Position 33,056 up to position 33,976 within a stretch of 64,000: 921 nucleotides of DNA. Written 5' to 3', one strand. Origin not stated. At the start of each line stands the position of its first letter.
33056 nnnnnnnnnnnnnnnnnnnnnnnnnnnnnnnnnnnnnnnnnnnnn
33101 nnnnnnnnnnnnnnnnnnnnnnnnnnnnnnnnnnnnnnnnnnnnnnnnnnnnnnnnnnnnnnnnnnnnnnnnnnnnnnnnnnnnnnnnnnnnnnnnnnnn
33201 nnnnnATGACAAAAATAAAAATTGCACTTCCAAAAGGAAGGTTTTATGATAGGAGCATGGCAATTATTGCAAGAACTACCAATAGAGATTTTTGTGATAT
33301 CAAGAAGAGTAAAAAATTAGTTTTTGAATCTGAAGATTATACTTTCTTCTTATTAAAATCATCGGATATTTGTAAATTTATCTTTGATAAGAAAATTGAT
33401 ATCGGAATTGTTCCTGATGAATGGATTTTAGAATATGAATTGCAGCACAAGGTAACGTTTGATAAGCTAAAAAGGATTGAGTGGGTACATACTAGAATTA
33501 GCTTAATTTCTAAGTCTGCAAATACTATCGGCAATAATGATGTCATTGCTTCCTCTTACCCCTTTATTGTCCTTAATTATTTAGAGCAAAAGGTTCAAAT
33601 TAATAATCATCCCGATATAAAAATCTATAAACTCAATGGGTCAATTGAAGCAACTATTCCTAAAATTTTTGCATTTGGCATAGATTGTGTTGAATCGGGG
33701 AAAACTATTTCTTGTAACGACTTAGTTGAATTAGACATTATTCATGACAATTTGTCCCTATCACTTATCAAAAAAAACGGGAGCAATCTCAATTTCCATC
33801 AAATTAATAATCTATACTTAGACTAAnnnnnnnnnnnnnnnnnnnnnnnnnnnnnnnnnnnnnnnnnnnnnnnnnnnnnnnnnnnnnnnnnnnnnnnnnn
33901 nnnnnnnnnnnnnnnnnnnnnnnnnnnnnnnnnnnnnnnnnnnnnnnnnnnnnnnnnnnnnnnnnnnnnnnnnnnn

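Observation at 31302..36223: Mobile 7-gene cassette: Udk-like kinase, PurM-like, HisG-like, unknown protein, SDR, HAD phosphatase and Nudix, a candidate pathway for a modified purine nucleoside or nucleotide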

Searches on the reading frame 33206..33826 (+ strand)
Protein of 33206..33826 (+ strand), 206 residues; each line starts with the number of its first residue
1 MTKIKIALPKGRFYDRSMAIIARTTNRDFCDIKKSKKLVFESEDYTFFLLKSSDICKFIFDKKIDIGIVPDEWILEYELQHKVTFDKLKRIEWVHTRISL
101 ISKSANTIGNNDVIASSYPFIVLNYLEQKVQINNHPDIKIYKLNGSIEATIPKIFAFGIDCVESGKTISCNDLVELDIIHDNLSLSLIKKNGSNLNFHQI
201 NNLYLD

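Call 3: search_protein_families(library=pfam, proteins=[window:33206-33826:+], max_evalue=0.1)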
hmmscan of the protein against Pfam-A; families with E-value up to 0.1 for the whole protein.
window:33206-33826:+ (206 aa): 1 family
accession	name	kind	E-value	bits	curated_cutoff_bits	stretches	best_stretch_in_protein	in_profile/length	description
PF01634.23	HisG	-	3.6e-16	59.9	25.5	1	51-203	1-152/158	ATP phosphoribosyltransferase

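Call 4: search_protein_families(library=ncbifam, proteins=[window:33206-33826:+], max_evalue=0.1)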
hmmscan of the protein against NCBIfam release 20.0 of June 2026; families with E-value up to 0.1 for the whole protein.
window:33206-33826:+ (206 aa): 1 family
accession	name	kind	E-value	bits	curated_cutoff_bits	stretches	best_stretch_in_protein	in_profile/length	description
TIGR00070.1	hisG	equivalog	1.4e-20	74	75.75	1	4-180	1-175/183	ATP phosphoribosyltransferase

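Call 11: search_solved_structures(query=window:33206-33826:+, max_evalue=0.01, show_alignments=2)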
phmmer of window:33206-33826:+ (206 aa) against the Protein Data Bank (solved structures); distinct sequences matched with E-value up to 0.01: 15.
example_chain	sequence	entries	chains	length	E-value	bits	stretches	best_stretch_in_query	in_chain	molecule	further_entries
2vd2_A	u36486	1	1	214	1e-10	44.8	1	4-186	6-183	ATP PHOSPHORIBOSYLTRANSFERASE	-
1z7m_E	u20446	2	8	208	1.6e-08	37.7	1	4-192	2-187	ATP phosphoribosyltransferase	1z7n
5ub9_A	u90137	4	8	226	1.6e-08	37.7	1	3-192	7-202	ATP phosphoribosyltransferase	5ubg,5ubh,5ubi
1h3d_A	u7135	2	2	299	2.5e-08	37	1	2-193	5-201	ATP-PHOSPHORIBOSYLTRANSFERASE | ATP phosphoribosyltransferase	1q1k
4yb5_A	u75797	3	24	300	3.6e-08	36.5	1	3-192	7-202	ATP phosphoribosyltransferase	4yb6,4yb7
23fh_A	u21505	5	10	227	9e-07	31.9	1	5-181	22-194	ATP phosphoribosyltransferase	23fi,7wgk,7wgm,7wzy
8oy0_E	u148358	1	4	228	9.1e-07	31.9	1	5-181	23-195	ATP phosphoribosyltransferase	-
5m8h_E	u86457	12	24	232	7.1e-06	29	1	5-187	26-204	ATP phosphoribosyltransferase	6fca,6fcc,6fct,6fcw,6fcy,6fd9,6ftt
7z6r_C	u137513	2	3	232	1.8e-05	27.6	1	5-187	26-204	ATP phosphoribosyltransferase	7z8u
7dah_A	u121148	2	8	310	1.8e-05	27.6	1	45-192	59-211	ATP phosphoribosyltransferase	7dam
1o63_A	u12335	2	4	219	2.3e-05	27.3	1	4-179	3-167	ATP phosphoribosyltransferase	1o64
1usy_E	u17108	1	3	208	2.3e-05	27.3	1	4-179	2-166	ATP PHOSPHORIBOSYLTRANSFERASE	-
1usy_H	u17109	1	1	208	2.3e-05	27.3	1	4-179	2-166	ATP PHOSPHORIBOSYLTRANSFERASE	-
1ve4_A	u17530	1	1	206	9.2e-05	25.4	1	4-187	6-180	ATP phosphoribosyltransferase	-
11te_A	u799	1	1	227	0.0027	20.6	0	4-176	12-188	ATP phosphoribosyltransferase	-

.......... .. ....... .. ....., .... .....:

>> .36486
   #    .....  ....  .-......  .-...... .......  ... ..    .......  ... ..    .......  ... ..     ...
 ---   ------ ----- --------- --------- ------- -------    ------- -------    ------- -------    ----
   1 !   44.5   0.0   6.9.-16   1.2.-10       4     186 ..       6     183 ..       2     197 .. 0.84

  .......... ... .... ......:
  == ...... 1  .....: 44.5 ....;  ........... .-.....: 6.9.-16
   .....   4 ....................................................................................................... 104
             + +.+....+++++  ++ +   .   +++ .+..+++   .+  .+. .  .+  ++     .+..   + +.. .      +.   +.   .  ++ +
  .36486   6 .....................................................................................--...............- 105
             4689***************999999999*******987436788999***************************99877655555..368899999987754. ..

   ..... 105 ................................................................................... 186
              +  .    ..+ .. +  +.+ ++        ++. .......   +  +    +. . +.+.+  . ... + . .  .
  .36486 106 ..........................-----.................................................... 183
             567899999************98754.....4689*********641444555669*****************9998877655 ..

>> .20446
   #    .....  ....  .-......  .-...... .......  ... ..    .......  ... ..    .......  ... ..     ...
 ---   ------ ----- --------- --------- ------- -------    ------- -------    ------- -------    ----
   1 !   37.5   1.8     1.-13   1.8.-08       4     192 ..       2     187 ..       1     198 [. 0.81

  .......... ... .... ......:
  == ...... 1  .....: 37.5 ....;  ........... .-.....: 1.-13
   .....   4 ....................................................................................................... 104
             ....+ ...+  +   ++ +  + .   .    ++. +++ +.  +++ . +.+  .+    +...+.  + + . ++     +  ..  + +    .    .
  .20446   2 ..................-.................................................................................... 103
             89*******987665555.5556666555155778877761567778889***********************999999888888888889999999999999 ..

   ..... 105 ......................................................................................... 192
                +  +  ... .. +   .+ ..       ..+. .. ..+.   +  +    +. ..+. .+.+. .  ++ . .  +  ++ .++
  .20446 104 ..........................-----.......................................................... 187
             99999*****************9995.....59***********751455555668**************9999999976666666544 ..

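Call 14: find_homologous_proteins(query=window:33206-33826:+, max_evalue=0.001)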
Query window:33206-33826:+ (206 aa): 9 proteins with E <= 0.001 among 157 candidates.
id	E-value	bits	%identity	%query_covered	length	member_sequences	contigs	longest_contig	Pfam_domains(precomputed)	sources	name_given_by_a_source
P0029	2.1e-131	453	100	100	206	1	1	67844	PF01634.24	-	-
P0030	5.8e-90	318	73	98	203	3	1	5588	PF01634.24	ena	-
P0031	7.0e-79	282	64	100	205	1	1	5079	PF01634.24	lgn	-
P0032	8.4e-75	269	62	100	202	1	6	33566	PF01634.24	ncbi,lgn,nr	ncbi:ATP phosphoribosyltransferase [Candidatus Peregrinibacteria bacterium]|nr:ATP phosphoribosyltra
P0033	4.5e-67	244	60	99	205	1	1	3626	PF01634.24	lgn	-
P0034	4.2e-61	224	53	99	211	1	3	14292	PF01634.24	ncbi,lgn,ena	-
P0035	3.8e-53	198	50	98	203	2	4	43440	PF01634.24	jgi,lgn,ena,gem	-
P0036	1.8e-51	193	48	99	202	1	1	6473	PF01634.24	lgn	-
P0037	6.4e-50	188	61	70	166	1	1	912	PF01634.24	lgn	-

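Call 46: search_protein_families(library=padloc, proteins=[window:33206-33826:+], max_evalue=0.001)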
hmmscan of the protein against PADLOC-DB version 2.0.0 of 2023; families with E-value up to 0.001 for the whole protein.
window:33206-33826:+ (206 aa): 0 families

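Call 47: search_protein_families(library=phrogs, proteins=[window:33206-33826:+], max_evalue=0.001)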
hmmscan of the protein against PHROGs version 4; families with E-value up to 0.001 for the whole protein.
window:33206-33826:+ (206 aa): 0 families
